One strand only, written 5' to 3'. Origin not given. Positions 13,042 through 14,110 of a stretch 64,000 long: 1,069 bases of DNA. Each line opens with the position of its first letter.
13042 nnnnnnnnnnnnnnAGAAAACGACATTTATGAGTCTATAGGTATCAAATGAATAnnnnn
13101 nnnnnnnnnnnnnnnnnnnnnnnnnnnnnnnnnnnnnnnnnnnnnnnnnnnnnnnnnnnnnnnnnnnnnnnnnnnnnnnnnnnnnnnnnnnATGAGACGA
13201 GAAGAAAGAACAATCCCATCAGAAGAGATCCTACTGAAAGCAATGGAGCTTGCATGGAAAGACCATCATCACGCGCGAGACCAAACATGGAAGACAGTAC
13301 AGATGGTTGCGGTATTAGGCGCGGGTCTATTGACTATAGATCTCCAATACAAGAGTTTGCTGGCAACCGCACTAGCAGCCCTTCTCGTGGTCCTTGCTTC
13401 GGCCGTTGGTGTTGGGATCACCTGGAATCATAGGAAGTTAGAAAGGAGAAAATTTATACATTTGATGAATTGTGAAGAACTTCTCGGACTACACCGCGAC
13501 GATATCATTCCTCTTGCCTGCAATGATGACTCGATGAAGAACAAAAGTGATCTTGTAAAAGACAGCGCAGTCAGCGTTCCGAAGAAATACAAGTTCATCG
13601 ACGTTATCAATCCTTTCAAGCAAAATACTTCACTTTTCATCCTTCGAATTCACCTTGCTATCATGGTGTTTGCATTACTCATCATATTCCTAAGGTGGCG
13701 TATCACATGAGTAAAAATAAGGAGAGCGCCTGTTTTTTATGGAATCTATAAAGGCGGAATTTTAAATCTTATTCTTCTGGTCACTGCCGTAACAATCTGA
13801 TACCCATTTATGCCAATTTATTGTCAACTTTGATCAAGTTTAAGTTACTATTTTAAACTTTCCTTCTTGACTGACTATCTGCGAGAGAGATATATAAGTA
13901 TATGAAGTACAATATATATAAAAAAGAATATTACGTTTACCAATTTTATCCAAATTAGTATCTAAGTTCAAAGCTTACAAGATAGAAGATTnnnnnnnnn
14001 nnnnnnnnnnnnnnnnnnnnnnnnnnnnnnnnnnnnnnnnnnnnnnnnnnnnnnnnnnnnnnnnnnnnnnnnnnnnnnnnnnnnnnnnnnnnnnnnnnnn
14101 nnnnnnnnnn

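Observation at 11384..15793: Integrase-less integron cassette array (CALIN-type): three co-oriented attC-like sites, each just 3' of an ORF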

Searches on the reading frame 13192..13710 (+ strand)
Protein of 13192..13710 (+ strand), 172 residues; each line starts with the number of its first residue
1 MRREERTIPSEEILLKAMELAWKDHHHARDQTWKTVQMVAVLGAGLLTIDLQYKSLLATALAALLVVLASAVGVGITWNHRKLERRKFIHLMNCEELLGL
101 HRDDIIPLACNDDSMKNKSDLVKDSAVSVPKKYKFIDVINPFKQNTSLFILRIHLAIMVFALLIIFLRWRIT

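Call 9: search_protein_families(library=padloc, proteins=[window:13192-13710:+], max_evalue=0.1)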
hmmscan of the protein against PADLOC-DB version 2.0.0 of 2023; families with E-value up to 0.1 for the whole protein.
window:13192-13710:+ (172 aa): 0 families

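Call 10: search_protein_families(library=pfam, proteins=[window:13192-13710:+], max_evalue=0.1)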
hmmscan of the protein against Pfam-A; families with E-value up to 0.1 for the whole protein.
window:13192-13710:+ (172 aa): 2 families
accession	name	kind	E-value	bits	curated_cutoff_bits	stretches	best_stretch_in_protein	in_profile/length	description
PF24838.2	8xMP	-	0.0092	16.2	30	1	28-118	20-103/136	Octameric membrane protein family (8xMP)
PF02600.21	DsbB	-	0.011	16.6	22.1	1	37-95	40-93/148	Disulfide bond formation protein DsbB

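Call 73: search_protein_families(library=phrogs, proteins=[window:13192-13710:+], max_evalue=0.01)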
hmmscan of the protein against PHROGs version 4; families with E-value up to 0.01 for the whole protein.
window:13192-13710:+ (172 aa): 0 families

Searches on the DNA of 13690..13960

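Call 66: search_with_rna_model(model_id=R1, source=window, start=13690, end=13960, filters=off, max_evalue=10, show_alignments=3)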
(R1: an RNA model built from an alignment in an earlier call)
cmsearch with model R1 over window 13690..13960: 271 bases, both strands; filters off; matches with E-value up to 10: 15.
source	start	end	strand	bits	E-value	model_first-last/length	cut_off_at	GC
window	13838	13858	-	4.5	0.36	1-60/60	no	0.19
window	13838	13858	+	4.3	0.39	1-60/60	no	0.19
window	13938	13960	+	0.5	2.6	1-60/60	no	0.22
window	13938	13960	-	0.5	2.6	1-60/60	no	0.22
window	13728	13755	-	0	3.3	1-60/60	no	0.36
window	13728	13755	+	0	3.4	1-60/60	no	0.36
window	13802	13813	+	-1.3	6.7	1-60/60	no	0.42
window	13698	13712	+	-1.6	7.5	1-60/60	no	0.47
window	13811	13826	-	-1.6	7.6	1-60/60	no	0.31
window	13779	13805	-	-1.6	7.6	1-60/60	no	0.52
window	13898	13917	+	-1.6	7.7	1-60/60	no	0.2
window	13916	13936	-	-1.7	7.9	1-60/60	no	0.14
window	13877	13891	-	-1.7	7.9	1-60/60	no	0.47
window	13877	13891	+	-1.7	7.9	1-60/60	no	0.47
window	13892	13903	-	-1.7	8.1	1-60/60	no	0.08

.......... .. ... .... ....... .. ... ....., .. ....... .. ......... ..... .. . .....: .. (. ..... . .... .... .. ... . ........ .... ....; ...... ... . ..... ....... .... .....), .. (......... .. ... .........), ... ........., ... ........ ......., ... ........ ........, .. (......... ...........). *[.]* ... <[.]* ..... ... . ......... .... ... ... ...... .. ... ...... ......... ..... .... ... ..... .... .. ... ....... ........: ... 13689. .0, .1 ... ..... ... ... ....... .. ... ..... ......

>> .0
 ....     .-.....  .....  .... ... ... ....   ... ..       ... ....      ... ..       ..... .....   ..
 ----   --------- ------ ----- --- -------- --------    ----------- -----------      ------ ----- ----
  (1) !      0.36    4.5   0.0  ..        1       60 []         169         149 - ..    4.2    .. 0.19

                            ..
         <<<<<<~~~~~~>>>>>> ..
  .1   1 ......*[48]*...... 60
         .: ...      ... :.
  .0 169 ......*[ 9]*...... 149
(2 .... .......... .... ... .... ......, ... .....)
